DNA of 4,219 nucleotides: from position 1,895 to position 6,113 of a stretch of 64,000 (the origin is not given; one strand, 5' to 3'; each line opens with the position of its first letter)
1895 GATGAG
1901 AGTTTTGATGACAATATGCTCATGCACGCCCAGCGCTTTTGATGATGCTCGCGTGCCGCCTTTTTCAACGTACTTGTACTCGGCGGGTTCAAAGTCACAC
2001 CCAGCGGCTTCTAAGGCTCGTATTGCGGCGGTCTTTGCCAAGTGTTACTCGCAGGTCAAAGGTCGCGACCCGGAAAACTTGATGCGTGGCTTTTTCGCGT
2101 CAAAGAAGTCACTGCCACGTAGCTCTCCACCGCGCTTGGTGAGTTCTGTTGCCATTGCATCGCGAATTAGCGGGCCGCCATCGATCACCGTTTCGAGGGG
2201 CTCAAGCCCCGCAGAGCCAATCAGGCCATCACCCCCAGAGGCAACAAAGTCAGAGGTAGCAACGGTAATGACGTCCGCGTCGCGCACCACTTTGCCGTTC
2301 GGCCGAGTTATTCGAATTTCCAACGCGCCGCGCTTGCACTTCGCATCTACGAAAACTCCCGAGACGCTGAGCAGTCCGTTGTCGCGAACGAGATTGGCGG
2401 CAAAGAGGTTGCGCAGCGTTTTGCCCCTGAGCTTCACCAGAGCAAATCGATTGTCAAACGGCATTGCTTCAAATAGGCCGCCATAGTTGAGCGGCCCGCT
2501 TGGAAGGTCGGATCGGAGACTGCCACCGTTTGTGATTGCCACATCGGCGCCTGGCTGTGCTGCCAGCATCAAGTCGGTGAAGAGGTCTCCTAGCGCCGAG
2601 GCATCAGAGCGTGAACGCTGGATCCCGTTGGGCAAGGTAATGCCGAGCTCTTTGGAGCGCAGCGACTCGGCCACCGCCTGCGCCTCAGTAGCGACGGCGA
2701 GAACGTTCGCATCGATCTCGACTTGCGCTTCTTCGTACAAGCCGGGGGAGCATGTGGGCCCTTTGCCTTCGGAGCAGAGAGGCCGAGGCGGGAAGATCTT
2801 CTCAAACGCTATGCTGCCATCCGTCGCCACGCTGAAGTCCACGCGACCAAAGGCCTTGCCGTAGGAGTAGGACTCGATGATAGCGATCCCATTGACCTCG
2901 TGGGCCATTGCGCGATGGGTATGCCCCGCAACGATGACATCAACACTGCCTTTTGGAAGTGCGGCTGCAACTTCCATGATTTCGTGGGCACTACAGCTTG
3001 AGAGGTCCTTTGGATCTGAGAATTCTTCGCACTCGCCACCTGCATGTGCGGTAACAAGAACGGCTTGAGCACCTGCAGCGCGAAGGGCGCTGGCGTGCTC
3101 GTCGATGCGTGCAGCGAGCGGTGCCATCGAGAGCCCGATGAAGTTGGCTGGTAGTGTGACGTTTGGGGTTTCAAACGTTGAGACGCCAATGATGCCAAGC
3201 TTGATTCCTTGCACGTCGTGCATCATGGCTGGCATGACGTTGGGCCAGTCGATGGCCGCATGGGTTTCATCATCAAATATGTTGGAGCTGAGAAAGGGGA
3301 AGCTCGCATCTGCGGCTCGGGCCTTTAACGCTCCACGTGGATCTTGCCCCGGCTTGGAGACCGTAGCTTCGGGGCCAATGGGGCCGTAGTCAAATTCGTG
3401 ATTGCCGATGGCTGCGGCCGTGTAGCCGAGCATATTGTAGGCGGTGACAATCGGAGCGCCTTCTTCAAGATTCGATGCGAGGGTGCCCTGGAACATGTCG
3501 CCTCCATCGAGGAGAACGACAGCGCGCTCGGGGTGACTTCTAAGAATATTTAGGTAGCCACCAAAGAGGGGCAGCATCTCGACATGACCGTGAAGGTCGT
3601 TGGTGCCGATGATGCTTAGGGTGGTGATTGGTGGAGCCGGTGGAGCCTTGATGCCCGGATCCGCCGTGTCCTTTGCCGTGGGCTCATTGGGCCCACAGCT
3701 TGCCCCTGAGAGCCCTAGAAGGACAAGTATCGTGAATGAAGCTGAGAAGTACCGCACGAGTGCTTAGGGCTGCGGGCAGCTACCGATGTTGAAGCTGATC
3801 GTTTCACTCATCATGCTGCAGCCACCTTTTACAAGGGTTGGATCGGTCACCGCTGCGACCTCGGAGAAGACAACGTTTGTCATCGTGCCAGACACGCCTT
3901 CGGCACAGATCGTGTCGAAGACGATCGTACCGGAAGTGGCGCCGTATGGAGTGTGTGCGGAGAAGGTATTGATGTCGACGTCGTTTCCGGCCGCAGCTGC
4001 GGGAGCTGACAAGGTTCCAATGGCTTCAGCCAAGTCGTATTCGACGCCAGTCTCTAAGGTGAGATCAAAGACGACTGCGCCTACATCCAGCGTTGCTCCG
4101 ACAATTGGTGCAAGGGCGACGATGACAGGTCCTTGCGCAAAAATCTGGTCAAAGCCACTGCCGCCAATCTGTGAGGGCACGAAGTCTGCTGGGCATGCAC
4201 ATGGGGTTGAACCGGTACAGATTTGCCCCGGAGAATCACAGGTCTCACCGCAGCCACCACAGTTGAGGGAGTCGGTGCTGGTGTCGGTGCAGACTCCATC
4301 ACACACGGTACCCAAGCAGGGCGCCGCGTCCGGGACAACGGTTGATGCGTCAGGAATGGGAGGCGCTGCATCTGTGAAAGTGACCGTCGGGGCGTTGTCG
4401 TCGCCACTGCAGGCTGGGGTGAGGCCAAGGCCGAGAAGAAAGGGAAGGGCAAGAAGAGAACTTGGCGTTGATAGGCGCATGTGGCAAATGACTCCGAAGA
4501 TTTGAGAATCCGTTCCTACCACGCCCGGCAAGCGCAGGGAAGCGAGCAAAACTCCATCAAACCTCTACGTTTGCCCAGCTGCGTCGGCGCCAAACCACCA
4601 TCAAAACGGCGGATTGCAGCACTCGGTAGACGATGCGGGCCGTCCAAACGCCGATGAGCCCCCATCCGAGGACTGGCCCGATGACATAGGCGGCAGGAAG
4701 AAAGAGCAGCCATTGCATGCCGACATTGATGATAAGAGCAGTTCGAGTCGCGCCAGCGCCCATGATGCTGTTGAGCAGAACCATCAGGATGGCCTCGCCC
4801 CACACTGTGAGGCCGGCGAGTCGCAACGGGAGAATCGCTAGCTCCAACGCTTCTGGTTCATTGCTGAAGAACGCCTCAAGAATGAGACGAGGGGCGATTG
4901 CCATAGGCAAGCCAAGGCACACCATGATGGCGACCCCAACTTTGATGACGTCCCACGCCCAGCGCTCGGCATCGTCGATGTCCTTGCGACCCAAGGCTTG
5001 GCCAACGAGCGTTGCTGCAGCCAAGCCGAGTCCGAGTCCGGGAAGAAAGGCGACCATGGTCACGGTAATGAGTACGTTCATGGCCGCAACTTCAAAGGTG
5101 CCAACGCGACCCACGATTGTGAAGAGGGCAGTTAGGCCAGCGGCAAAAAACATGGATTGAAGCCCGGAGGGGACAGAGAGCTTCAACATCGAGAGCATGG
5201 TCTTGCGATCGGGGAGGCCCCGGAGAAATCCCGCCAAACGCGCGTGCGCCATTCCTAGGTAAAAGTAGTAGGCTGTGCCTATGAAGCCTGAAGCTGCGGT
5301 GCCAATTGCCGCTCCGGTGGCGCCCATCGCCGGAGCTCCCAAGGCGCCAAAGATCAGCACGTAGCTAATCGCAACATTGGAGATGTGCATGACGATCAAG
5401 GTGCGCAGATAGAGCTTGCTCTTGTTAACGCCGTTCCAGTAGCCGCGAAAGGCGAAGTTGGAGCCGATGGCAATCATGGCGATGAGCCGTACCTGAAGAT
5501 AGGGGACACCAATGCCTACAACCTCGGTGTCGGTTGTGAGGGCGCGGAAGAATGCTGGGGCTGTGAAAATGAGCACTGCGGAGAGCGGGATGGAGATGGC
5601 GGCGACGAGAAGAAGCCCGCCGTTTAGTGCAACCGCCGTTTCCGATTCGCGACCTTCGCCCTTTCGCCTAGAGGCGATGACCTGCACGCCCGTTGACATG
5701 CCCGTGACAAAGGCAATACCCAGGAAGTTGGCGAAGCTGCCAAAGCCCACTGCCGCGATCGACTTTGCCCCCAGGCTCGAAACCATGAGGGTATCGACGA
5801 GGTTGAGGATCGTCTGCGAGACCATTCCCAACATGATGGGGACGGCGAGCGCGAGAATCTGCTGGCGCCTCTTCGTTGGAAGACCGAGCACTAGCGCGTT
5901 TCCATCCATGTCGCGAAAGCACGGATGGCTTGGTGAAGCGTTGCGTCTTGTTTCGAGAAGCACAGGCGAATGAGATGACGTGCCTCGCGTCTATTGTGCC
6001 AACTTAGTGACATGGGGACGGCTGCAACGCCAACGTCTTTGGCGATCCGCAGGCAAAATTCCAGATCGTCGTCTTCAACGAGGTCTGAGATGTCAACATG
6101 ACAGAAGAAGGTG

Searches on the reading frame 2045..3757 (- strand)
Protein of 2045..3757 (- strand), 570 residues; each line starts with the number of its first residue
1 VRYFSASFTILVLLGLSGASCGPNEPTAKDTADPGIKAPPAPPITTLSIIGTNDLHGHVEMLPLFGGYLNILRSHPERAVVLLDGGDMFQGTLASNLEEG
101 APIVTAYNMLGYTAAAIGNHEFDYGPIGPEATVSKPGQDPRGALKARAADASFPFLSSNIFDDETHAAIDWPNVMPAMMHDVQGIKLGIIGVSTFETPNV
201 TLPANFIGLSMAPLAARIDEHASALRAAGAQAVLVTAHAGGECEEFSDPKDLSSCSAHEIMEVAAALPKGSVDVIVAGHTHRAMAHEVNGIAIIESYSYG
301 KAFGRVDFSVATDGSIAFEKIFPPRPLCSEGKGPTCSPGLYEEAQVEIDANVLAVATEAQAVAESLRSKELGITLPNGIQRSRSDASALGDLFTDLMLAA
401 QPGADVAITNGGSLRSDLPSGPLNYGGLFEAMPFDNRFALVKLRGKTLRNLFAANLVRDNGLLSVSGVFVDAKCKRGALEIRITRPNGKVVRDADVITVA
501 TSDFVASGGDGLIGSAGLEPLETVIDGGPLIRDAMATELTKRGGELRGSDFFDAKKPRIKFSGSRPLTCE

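Call 25: search_protein_families(library=pfam, proteins=[window:2045-3757:-], max_evalue=0.00001)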
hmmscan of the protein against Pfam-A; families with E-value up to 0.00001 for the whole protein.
window:2045-3757:- (570 aa): 2 families
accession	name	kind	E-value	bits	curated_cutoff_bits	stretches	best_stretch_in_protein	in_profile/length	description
PF02872.23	5_nucleotid_C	-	1.3e-22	81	23.6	1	379-512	14-153/158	5'-nucleotidase, C-terminal domain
PF00149.33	Metallophos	-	1.3e-06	29.4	21.5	1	48-282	2-190/191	Calcineurin-like phosphoesterase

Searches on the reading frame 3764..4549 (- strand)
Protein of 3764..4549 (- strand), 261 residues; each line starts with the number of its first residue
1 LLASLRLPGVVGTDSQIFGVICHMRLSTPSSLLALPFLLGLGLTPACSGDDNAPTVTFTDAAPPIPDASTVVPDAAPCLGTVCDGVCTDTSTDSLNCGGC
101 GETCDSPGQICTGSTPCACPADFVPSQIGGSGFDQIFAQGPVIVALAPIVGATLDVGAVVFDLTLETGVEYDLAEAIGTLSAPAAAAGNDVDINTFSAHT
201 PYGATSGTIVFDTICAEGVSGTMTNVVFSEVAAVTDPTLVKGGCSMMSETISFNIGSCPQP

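Call 25: search_protein_families(library=pfam, proteins=[window:3764-4549:-], max_evalue=0.00001)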
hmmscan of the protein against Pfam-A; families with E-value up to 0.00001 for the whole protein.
window:3764-4549:- (261 aa): 0 families

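Call 50: search_protein_families(library=ncbifam, proteins=[window:3764-4549:-], max_evalue=0.001)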
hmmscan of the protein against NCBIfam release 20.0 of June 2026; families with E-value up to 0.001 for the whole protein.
window:3764-4549:- (261 aa): 1 family
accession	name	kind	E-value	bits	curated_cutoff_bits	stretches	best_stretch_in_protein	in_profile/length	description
NF041328.1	C_rich_MXAN6577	subfamily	0.00019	21.4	100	1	81-124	26-67/145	MXAN_6577-like cysteine-rich protein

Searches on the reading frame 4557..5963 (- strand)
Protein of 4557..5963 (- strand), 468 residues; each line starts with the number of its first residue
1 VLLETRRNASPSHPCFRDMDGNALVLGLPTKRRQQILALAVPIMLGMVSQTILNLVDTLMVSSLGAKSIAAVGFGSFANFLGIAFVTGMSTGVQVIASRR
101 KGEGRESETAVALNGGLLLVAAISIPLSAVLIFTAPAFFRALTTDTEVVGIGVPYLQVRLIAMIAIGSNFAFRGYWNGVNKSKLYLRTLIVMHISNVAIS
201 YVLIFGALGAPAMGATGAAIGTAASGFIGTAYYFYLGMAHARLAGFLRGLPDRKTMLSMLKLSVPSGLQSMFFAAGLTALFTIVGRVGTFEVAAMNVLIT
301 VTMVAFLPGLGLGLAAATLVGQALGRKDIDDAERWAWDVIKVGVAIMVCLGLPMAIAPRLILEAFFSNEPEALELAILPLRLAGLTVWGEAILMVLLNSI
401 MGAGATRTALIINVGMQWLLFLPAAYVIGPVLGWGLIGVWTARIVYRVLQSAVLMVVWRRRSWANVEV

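Call 25: search_protein_families(library=pfam, proteins=[window:4557-5963:-], max_evalue=0.00001)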
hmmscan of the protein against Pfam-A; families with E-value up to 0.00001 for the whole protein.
window:4557-5963:- (468 aa): 1 family
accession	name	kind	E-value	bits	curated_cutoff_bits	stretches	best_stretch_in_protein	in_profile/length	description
PF01554.23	MatE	-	2.2e-43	148.2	24.9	2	42-202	1-161/161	MatE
